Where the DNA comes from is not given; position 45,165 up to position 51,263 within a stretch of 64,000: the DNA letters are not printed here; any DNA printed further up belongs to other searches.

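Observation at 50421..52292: Unassignable Rhs C-terminal toxin domain with its own TM helix, paired with an exported immunity candidate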

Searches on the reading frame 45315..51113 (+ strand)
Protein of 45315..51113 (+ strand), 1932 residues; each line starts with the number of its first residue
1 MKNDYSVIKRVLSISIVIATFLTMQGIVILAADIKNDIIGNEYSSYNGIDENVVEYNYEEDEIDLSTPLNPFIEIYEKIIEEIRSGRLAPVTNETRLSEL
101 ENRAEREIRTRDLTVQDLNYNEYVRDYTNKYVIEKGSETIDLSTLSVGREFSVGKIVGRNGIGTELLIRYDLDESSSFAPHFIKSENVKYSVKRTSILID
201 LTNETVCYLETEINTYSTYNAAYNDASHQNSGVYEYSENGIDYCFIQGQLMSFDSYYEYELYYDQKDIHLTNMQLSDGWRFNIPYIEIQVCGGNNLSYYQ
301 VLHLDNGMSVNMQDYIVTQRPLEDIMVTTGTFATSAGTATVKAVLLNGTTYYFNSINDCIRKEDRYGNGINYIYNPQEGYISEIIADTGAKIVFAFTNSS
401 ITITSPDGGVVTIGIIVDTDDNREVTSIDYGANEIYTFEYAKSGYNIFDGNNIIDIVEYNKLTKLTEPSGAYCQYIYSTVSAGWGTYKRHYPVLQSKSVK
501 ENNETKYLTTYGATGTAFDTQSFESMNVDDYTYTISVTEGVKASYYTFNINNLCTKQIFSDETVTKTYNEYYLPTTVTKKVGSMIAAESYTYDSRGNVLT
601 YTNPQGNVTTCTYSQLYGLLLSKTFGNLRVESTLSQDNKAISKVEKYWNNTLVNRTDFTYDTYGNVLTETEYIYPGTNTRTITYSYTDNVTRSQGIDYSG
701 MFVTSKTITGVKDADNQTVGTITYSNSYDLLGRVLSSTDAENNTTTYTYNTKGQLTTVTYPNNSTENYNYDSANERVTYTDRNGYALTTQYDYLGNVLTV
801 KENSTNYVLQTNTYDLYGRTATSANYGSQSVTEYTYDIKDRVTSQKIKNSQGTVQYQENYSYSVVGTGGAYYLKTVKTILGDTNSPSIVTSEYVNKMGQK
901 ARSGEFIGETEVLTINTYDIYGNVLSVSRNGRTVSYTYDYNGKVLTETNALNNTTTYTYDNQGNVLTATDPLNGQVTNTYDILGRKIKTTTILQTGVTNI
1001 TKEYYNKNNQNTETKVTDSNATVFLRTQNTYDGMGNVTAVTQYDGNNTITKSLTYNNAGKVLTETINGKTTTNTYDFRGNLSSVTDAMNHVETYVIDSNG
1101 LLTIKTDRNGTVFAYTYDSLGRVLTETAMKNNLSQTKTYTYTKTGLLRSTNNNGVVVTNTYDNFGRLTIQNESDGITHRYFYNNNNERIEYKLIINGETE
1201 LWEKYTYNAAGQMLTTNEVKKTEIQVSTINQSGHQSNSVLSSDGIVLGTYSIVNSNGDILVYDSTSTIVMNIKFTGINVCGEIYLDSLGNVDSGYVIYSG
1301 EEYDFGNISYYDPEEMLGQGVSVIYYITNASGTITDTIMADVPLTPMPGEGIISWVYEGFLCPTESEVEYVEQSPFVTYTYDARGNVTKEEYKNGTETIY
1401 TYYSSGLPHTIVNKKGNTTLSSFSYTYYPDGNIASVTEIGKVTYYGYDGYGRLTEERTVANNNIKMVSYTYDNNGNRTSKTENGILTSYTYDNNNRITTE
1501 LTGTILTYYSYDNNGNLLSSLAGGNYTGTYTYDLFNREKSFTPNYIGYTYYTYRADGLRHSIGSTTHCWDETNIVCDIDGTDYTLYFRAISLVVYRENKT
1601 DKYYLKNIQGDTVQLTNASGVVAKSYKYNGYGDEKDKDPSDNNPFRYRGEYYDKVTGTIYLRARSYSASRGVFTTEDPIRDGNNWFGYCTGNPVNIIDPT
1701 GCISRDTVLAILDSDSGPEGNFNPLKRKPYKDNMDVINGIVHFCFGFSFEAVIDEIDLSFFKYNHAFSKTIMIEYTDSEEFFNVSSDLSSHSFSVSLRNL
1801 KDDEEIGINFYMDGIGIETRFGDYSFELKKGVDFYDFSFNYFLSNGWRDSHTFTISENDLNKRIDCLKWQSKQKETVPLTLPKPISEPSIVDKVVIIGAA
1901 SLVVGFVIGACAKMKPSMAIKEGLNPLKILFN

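Call 3: search_protein_families(library=pfam, proteins=[window:45315-51113:+], max_evalue=1)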
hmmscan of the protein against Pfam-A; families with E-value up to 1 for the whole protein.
window:45315-51113:+ (1932 aa): 3 families
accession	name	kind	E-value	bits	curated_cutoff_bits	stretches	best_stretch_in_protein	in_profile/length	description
PF05593.20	RHS_repeat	-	2.7e-41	139.6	22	12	728-765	1-38/38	RHS Repeat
PF22083.2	I-HmuI_NUMOD-like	-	0.007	16.4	27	0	343-361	2-20/46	DNA endonuclease I-HmuI-like, NUMOD-like domain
PF02294.24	7kD_DNA_binding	-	0.024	15.1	25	0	1465-1476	26-37/58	7kD DNA-binding domain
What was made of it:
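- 45315..51113 (+): Rhs/YD-repeat polymorphic toxin gene, 1932 aa. It has an N-terminal Sec-type signal or anchor (aa 6-32), the RHS shell and a variable C-terminal tail. RHS_repeat E 2.7e-41 (call 3).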

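Call 4: search_protein_families(library=ncbifam, proteins=[window:45315-51113:+], max_evalue=1)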
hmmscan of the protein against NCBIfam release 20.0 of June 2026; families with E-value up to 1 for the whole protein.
window:45315-51113:+ (1932 aa): 4 families
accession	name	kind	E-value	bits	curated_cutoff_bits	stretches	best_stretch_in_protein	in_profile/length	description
TIGR01643.1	YD_repeat_2x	repeat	4.6e-31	106.1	15.8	9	728-767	1-40/42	YD repeat-containing protein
NF041261.1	RHS_core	equivalog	6.4e-23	80.6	2000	4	914-1210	429-710/1261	RHS element core protein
TIGR03696.1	Rhs_assc_core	domain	1e-16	61.2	32.5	1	1628-1701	1-75/76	RHS repeat-associated core domain-containing protein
NF045555.1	Sul7d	equivalog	0.0031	17.4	100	0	1465-1476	28-39/61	Sul7d family chromatin protein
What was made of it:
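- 45315..51113 (+): YD_repeat_2x and Rhs_assc_core (call 4).
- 50196..50420 (+): Rhs-associated core, aa 1628-1702. It holds the DPIRDG...DPTGC autoproteolysis motif. This is the last conserved block before the polymorphic tail. TIGR03696 E 1e-16 at aa 1628-1701 (call 4).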
